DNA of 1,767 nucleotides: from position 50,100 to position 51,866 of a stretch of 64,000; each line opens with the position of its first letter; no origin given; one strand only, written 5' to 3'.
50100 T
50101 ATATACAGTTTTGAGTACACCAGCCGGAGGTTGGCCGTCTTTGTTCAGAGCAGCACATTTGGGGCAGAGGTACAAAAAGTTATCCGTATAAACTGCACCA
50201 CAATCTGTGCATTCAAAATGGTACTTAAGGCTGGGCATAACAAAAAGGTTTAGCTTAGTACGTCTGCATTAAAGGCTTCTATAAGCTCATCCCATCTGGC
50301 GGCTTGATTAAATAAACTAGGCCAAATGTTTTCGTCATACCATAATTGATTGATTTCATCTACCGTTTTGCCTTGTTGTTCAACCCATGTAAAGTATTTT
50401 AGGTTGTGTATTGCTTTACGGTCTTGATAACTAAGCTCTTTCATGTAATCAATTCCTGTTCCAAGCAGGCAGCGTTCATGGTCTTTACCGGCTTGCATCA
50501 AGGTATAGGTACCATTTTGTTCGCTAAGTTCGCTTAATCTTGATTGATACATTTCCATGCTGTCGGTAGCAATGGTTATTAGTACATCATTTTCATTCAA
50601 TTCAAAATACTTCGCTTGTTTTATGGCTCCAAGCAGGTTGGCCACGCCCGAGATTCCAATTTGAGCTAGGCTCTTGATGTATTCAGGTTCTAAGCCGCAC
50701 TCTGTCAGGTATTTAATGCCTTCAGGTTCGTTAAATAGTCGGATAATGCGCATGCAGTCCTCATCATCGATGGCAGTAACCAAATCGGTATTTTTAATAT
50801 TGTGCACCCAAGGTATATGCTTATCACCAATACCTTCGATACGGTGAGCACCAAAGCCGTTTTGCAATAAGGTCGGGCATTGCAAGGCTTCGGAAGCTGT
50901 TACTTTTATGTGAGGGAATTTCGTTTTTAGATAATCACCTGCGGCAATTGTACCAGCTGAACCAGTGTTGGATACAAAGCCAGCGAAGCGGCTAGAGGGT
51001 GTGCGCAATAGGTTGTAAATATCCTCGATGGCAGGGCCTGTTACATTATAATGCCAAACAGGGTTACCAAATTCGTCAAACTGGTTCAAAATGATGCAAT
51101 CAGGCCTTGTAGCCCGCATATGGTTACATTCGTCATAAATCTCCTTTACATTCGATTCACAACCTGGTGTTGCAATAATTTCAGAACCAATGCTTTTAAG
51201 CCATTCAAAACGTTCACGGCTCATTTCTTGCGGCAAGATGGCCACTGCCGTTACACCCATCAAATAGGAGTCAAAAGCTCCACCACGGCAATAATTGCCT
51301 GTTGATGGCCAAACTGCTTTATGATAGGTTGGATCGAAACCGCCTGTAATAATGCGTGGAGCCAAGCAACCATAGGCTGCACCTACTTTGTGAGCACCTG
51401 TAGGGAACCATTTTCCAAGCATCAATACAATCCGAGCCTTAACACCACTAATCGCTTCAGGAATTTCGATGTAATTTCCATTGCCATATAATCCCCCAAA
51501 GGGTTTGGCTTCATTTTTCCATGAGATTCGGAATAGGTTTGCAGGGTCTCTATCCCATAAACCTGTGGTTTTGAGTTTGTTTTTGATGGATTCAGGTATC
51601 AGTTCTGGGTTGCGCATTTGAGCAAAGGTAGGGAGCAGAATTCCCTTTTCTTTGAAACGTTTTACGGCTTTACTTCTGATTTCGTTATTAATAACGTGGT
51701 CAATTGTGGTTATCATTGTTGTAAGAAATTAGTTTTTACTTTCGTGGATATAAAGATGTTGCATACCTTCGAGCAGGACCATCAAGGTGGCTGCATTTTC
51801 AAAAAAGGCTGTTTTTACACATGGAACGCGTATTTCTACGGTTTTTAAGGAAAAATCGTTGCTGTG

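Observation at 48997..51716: Two unassigned fold-type-II PLP enzymes occupy the operon core where the canonical cluster has YgeX; no carbamate kinase is present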

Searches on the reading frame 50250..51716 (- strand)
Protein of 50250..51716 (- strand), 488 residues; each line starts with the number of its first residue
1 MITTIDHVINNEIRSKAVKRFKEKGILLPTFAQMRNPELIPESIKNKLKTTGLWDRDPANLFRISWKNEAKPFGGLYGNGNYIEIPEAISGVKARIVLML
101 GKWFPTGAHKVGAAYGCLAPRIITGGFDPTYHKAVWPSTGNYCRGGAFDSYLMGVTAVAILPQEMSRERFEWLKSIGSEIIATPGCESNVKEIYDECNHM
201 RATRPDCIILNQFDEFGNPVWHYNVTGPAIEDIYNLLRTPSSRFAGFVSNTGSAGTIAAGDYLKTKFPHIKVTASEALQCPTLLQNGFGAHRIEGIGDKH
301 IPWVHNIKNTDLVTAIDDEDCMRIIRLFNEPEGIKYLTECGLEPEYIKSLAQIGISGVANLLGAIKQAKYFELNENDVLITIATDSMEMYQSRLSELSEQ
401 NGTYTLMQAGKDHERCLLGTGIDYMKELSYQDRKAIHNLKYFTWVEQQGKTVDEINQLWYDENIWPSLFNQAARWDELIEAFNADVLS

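Call 4: search_protein_families(library=pfam, proteins=[window:50250-51716:-])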
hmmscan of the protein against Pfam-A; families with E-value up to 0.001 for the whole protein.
window:50250-51716:- (488 aa): 1 family
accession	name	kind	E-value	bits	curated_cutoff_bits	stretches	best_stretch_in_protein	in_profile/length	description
PF00291.31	PALP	-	2.1e-15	57.3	35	1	92-334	20-262/295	Pyridoxal-phosphate dependent enzyme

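Call 5: search_protein_families(library=ncbifam, proteins=[window:50250-51716:-], max_evalue=0.00001)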
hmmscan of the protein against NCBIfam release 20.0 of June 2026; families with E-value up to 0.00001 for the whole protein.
window:50250-51716:- (488 aa): 8 families
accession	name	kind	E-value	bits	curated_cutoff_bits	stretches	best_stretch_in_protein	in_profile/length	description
TIGR01139.1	cysK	equivalog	2.3e-30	105.9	350.95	1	92-392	19-294/298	cysteine synthase A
TIGR01136.1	cysKM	subfamily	1.4e-28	100.1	344.15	1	92-392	19-295/299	cysteine synthase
NF007989.0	PRK10717.1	equivalog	1.8e-22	79.9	387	1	134-394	68-316/334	cysteine synthase A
TIGR01137.1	cysta_beta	equivalog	2.2e-21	76.1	510.25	1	90-393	22-308/457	cystathionine beta-synthase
NF008735.0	PRK11761.1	equivalog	8.3e-16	58.1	413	1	96-335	29-253/296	cysteine synthase CysM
TIGR03945.1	PLP_SbnA_fam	equivalog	3.4e-13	49.3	349.95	1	78-334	6-257/304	2,3-diaminopropionate biosynthesis protein SbnA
TIGR01138.1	cysM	equivalog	1.5e-11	44.4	394.2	1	139-335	67-249/290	cysteine synthase B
NF053679.1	CysteaSynCapA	equivalog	1e-10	40.9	600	1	147-341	83-282/329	cysteate synthase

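Call 17: search_solved_structures(query=window:50250-51716:-, max_evalue=0.001, show_alignments=2)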
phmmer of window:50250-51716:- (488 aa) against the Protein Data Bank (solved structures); distinct sequences matched with E-value up to 0.001: 100 (the best 60 are shown).
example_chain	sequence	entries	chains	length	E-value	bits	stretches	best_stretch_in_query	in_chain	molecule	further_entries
7n2t_A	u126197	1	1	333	1.7e-24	89.9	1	70-335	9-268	Cysteine synthase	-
1z7w_A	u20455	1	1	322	6.9e-21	77.9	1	71-335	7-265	Cysteine synthase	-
2isq_A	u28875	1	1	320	7.3e-21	77.8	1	71-335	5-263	Cysteine synthase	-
1z7y_A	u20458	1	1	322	2.9e-20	75.9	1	72-335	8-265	Cysteine synthase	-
9nld_A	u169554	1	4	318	3.5e-19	72.3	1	75-335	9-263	Cysteine synthase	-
4aec_A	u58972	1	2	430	5.6e-19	71.6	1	90-334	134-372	CYSTEINE SYNTHASE, MITOCHONDRIAL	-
8t2c_A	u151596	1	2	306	1.6e-18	70.1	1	132-335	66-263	Cysteine synthase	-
8srt_A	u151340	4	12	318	1.8e-18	70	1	132-335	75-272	Cysteine synthase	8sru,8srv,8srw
5xa2_A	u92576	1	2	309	1.9e-18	69.9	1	83-342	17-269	Cysteine synthase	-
5xoq_A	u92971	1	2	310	1.9e-18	69.9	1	83-342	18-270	Cysteine synthase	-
5b53_A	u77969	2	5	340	7.2e-18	68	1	150-392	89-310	Cysteine synthase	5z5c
6c2h_A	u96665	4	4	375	8.5e-18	67.7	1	84-334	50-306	Cystathionine beta-synthase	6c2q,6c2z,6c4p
7xrq_A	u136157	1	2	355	2.5e-17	66.2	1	84-335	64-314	Cystathionine beta-synthase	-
5b55_A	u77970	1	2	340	3.6e-17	65.7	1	150-392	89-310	Cysteine synthase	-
1ve1_A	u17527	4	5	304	2.1e-16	63.1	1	134-334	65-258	O-acetylserine sulfhydrylase | O-acetylserine (Thiol)-lyase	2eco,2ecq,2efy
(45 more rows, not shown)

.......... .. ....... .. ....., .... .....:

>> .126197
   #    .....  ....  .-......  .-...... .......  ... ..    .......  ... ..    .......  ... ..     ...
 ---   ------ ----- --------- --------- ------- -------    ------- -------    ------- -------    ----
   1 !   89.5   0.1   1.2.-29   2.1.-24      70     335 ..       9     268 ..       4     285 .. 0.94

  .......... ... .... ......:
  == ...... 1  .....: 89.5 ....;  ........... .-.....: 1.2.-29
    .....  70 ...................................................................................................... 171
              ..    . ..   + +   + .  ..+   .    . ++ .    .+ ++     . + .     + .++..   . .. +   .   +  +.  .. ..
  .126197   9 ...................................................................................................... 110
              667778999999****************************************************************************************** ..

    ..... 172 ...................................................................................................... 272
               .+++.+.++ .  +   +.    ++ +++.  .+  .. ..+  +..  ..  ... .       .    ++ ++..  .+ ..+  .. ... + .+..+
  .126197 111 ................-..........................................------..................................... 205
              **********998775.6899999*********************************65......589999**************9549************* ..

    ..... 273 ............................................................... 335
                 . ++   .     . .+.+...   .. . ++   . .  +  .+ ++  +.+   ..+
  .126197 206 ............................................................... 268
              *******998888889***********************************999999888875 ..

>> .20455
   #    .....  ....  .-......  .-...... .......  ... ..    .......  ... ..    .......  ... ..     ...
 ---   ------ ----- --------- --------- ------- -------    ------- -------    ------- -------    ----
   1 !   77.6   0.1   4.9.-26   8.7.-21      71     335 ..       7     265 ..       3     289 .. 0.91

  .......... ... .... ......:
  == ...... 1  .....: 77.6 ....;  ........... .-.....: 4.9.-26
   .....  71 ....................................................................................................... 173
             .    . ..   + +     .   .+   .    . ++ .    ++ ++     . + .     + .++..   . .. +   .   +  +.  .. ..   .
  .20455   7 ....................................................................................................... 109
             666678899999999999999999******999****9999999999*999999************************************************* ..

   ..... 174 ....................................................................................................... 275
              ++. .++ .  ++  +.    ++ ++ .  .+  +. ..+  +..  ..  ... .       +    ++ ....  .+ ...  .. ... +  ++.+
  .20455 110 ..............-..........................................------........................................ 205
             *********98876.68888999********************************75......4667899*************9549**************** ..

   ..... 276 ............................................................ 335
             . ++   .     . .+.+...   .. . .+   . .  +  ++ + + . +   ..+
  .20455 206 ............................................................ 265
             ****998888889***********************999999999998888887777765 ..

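Call 19: find_homologous_proteins(query=window:50250-51716:-, max_evalue=1e-10)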
Query window:50250-51716:- (488 aa): 8000 proteins with E <= 1e-10 among 8000 candidates; the best 120 are listed.
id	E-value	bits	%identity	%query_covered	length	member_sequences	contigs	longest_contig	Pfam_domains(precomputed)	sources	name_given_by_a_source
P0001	0.0e+0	1061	92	100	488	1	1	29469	PF00291.32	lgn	-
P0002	0.0e+0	1044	89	100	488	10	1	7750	PF00291.32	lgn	-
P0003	9.9e-295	996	89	100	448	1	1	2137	PF00291.32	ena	-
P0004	4.5e-292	987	84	100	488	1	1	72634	PF00291.32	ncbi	-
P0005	5.2e-262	888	75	100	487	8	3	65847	PF00291.32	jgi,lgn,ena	-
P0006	1.2e-256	871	74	100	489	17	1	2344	PF00291.32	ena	-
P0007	3.6e-256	869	74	100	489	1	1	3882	PF00291.32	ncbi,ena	-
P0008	6.9e-256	868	73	100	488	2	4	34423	PF00291.32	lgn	-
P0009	1.3e-255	867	74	100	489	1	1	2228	PF00291.32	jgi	-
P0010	1.5e-253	860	73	100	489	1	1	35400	PF00291.32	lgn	-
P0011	4.7e-252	855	73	100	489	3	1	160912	PF00291.32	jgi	-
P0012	1.8e-251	853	71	100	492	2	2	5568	PF00291.32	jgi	-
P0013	1.1e-250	851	73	99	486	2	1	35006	PF00291.32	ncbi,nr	ncbi:MAG: pyridoxal-5-phosphate-dependent protein subunit beta [Bacteroidetes bacterium HGW-Bacteroi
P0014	2.0e-250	850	73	100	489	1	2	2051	PF00291.32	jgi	-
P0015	4.8e-250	849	71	99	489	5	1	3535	PF00291.32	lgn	-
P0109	6.4e-242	822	70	99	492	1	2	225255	PF00291.32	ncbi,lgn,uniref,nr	ncbi:pyridoxal-5-phosphate-dependent protein subunit beta [candidate division KSB3 bacterium]|uniref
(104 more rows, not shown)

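Call 20: find_related_loci(query=window:50250-51716:-, collection=genome_contigs, flank=10000)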
Query window:50250-51716:- (488 aa) in genome_contigs; peptide patterns used: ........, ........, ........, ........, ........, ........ (x = any residue, [..] = any of these).
600 stretches matched a pattern (row limit reached: there are more); 595 encode a relative of the query (tblastn E <= 1e-3); the best 80 are kept; 80 distinct loci.
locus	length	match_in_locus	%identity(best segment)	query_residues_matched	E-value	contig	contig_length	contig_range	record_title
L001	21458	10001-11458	75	1-487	0e+0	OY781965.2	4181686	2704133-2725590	MAG: Bacteroidales bacterium isolate 351424ce-103a-4fdb-9a77-f202f7f12de1 genome assembly, chromosome: 1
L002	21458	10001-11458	75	1-487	0e+0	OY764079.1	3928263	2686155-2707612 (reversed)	MAG: Bacteroidales bacterium isolate db5b4c7c-2a0e-4d21-a2ad-7e45facec811 genome assembly, chromosome: 1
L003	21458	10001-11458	73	1-486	0e+0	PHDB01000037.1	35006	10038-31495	MAG: Bacteroidetes bacterium HGW-Bacteroidetes-6 08E140C01_scaffold_870, whole genome shotgun sequence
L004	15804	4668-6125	70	1-486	0e+0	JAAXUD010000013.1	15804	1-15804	MAG: Lentimicrobium sp. isolate W4_Combined_metabat2_004 W4_Combined_metabat2_004_NODE_870, whole genome shotgun sequenc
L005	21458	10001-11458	70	1-486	0e+0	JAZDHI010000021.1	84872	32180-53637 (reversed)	MAG: Bacteroidota bacterium isolate MEGAHIT-group-0.314 k141_5563274, whole genome shotgun sequence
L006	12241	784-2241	71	1-486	0e+0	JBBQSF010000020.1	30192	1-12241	MAG: Bacteroidales bacterium isolate Co_metawrap_1733 Cmw_1733_k141_4747230_length_30192_cov_41.0000, whole genome shotg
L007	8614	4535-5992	71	1-486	0e+0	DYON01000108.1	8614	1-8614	MAG TPA_asm: Acetofilamentum sp. isolate SulCav_GS09_5_11_41_11 SulCav_GS09_5_13017_length_8614_cov_6_111111, whole geno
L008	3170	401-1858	70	1-486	0e+0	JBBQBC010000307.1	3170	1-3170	MAG: Bacteroidales bacterium isolate Co_metawrap_1396 Cmw_1396_k141_3576701_length_3170_cov_9.0000, whole genome shotgun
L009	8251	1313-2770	70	1-486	0e+0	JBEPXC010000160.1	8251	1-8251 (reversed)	MAG: Sphingobacteriia bacterium isolate 01_S196.semibin_refined.189 NODE_4919_length_8251_cov_3.232767, whole genome sho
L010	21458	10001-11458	70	1-486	0e+0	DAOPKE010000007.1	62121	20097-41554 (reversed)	MAG TPA_asm: Bacteroidales bacterium isolate AMR_MDS_3259 NODE_484_length_62121_cov_11.697338, whole genome shotgun sequ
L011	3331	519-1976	69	1-486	0e+0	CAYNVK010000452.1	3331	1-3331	MAG TPA_asm: uncultured Lentimicrobiaceae bacterium isolate SRP089250_co1_501 genome assembly, contig: NODE_61246_length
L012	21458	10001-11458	69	1-486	0e+0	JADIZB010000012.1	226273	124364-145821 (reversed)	MAG: Bacteroidales bacterium isolate AalE_18-Q3-R2-46_MAXAC.025 tig00005299-10-2260130, whole genome shotgun sequence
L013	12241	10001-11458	70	1-486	0e+0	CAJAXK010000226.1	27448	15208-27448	MAG: uncultured Bacteroidales bacterium isolate Loc080925-8-8m_bin-499 genome assembly, contig: bin-499:226/498, whole g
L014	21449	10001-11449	71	1-483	0e+0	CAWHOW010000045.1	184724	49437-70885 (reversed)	MAG: uncultured Bacteroidetes bacterium isolate MFD04780.bin.1.106 genome assembly, contig: contig_32322, whole genome s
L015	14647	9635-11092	69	1-486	0e+0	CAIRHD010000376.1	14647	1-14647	MAG: uncultured Bacteroidales bacterium isolate KTt_bin-0938 genome assembly, contig: bin-0938:376/629, whole genome sho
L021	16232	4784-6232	70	1-483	0e+0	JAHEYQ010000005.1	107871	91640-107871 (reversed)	MAG: Bacteroidales bacterium isolate nzgw131 NODE_114_length_107872_cov_3.926432, whole genome shotgun sequence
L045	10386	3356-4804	70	1-483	0e+0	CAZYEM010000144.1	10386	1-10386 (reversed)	MAG TPA_asm: uncultured Bacteroides sp. isolate SRP272421_co2_596 genome assembly, contig: NODE_23427_length_10386_cov_5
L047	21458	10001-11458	67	1-486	0e+0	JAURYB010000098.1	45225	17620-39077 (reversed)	MAG: Bacteroidales bacterium isolate E10_metabat.bin.71 E10_k141_196315, whole genome shotgun sequence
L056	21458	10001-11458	68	1-486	0e+0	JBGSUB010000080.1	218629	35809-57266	MAG: Lentimicrobiaceae bacterium isolate JTS-AC422 k141_3269293, whole genome shotgun sequence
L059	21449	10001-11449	67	1-483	0e+0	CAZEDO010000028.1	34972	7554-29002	MAG TPA_asm: uncultured Lentimicrobiaceae bacterium isolate SRP284006_co1_131 genome assembly, contig: NODE_1769_length_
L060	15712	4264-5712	69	1-483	0e+0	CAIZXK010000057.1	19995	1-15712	MAG: uncultured Bacteroidales bacterium isolate Loc090721-8-6m_bin-0401 genome assembly, contig: bin-0401:057/779, whole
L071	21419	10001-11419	70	8-483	0e+0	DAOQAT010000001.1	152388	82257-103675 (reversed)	MAG TPA_asm: Bacteroidales bacterium isolate AMR_MDS_1255 NODE_38_length_152388_cov_6.777428, whole genome shotgun seque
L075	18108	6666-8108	69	1-483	0e+0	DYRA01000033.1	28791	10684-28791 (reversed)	MAG TPA_asm: Ignavibacterium album isolate SulCav_GS10_10_35_16 SulCav_GS10_10_1424_length_28791_cov_11_237333, whole ge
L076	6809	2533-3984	67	1-483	0e+0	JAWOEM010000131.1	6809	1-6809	MAG: Salinivirgaceae bacterium isolate BLK5-3.bin.206 k191_3024872, whole genome shotgun sequence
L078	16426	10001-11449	68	1-483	0e+0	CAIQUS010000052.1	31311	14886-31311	MAG: uncultured Bacteroidales bacterium isolate Loclat_bin-08999 genome assembly, contig: bin-08999:052/253, whole genom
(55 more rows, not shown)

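Call 38: search_protein_representatives(protein=window:50250-51716:-)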
Query: 488 residues. Proteins with E-value up to 0.001 (for the whole library): 3392; up to 1e-10: 1358; up to 1e-30: 344. The best 150 are listed.
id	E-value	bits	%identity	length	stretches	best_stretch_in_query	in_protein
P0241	3.3e-204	695.8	62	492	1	5-486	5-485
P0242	1.7e-142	492.3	58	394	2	11-259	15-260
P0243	3.1e-132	458.5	46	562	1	17-484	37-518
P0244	3.7e-131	454.9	61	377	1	138-462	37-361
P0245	2.4e-126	439.0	43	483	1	17-485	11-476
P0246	5.7e-125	434.5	61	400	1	45-354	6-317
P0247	4.7e-124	431.5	47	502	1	8-485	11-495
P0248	5.5e-123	427.9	62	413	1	9-301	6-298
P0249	2.4e-120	419.2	57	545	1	157-486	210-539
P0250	6.0e-118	411.3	62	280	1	9-282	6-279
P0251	2.8e-111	389.3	49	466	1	9-341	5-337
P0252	2.3e-110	386.3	61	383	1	4-279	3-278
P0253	5.7e-109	381.7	71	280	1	8-224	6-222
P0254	4.2e-108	378.8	48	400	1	9-386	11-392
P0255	3.6e-107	375.8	44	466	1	26-481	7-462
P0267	6.0e-94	332.2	37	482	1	16-485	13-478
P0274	8.5e-84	298.7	37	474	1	8-483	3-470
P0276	3.5e-82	293.3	35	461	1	24-484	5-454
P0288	4.8e-76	273.1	46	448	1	56-430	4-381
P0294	9.5e-73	262.2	38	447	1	78-459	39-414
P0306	3.2e-66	240.7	38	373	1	29-402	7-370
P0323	5.4e-60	220.1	38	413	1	80-447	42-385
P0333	4.6e-58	213.8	34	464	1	27-458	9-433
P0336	3.9e-57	210.7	33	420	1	59-481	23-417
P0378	1.0e-46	176.4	35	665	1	24-392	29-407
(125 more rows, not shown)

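Call 40: predict_structure(alignment_id=A2)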
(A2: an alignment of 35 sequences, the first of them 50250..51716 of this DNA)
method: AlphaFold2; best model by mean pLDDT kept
length: 488 residues; sequences in the alignment: 35
mean_pLDDT: 83.3   pTM: 0.88
mean pLDDT of the five models: 83.3, 81.3, 80.0, 77.8, 75.4
residues with pLDDT >= 90: 222; 70-90: 186; 50-70: 48; < 50: 32
segments of 3 or more residues with pLDDT < 50: 139-142, 277-283, 285-302
pLDDT, mean of each block of 10 residues (from residue 1): 87 98 95 94 94 89 87 84 95 96 67 81 94 77 69 89 74 86 66 81 89 66 92 96 92 73 94 64 46 38 56 81 92 96 94 87 95 97 81 80 94 95 84 74 64 82 86 95 97
secondary structure, 60 per line:
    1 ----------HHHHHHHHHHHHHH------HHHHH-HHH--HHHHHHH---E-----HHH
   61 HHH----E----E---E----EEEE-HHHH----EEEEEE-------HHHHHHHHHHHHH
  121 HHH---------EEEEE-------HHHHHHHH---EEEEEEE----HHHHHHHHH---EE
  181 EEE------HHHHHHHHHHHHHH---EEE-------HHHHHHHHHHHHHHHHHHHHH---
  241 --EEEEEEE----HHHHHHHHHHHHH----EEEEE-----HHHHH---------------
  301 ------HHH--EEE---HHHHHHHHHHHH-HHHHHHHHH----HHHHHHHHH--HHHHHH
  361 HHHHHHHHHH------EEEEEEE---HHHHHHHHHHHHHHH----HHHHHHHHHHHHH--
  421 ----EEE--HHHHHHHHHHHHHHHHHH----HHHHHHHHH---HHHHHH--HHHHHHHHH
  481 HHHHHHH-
elements in order: H11-24 H31-35 H42-48 H58-63 E82-85 H87-90 E95-100 H108-123 E133-137 H145-152 E156-162 H167-175 E179-183 H190-203 E207-209 H217-237 E243-249 H254-266 E271-275 H281-285 E312-314 H318-329 H331-339 H344-352 H355-370 E377-383 H387-401 H406-418 E425-427 H430-447 H452-460 H464-469 H472-487

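Call 43: find_homologous_proteins(query=P0247, max_evalue=1e-20)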
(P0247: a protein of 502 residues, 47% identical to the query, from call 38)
Query P0247 (502 aa): 8000 proteins with E <= 1e-20 among 8000 candidates; the best 120 are listed.
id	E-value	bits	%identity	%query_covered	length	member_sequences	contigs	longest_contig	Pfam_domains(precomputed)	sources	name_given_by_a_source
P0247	0.0e+0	1150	100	100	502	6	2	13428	PF00291.32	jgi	jgi:cysteine synthase A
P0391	0.0e+0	1084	94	100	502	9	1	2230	PF00291.32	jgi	jgi:cysteine synthase A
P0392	0.0e+0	1080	93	100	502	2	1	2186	PF00291.32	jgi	jgi:cysteine synthase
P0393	0.0e+0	1080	93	100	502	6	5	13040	PF00291.32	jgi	jgi:cysteine synthase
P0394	1.1e-278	943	81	100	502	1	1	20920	PF00291.32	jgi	jgi:cysteine synthase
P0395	1.4e-277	939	82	99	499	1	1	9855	PF00291.32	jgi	jgi:cysteine synthase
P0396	3.4e-274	928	80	100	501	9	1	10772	PF00291.32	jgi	jgi:cysteine synthase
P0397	3.6e-274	928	80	100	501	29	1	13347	PF00291.32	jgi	jgi:cysteine synthase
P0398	1.2e-273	926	79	100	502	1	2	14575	PF00291.32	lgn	-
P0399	1.1e-269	913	79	100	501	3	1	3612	PF00291.32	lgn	-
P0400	2.8e-269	912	78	100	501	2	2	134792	PF00291.32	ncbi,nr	ncbi:MAG: pyridoxal-phosphate dependent enzyme [Hyphomonadaceae bacterium]|nr:pyridoxal-phosphate de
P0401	5.3e-269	911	79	100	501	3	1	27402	PF00291.32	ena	-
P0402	9.3e-269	910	79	100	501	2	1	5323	PF00291.32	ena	-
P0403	1.0e-267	907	78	100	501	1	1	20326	PF00291.32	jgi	jgi:cysteine synthase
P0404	2.9e-267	905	78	100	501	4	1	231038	PF00291.32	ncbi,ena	-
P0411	9.0e-263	890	78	99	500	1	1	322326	PF00291.32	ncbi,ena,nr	ncbi:MAG: pyridoxal-phosphate dependent enzyme [Hyphomicrobiaceae bacterium]|nr:MAG: pyridoxal-phosp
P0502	1.2e-246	837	74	99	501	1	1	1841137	PF00291.32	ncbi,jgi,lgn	jgi:cysteine synthase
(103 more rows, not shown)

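Call 44: find_encoding_contigs(protein=P0411, flank=10000, max_places=2)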
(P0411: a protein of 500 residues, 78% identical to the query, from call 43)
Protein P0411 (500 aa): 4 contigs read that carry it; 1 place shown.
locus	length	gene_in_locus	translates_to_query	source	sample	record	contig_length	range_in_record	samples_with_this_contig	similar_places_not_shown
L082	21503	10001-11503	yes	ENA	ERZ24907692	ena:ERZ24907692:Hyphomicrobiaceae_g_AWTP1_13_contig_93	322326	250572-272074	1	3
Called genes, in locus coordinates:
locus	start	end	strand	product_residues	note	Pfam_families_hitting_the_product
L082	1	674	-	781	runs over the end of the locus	PF01315:Ald_Xan_dh_C, PF02738:MoCoBD_1, PF20256:MoCoBD_2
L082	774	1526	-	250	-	PF00392:GntR, PF07702:UTRA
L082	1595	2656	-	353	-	PF02626:CT_A_B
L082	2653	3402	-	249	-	PF02682:CT_C_D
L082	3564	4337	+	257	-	PF03746:LamB_YcsF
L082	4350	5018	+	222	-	PF03807:F420_oxidored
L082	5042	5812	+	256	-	PF01996:F420_ligase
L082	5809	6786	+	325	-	PF01933:CofD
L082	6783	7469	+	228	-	PF01983:CofC, PF12804:NTP_transf_3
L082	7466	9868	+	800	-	PF04055:Radical_SAM, PF19288:CofH_C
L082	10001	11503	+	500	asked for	PF00291:PALP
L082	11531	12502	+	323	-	PF01144:CoA_trans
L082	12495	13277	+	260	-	PF01144:CoA_trans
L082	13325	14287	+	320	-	PF00296:Bac_luciferase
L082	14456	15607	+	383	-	PF13433:Peripla_BP_5, PF13458:Peripla_BP_6, PF01094:ANF_receptor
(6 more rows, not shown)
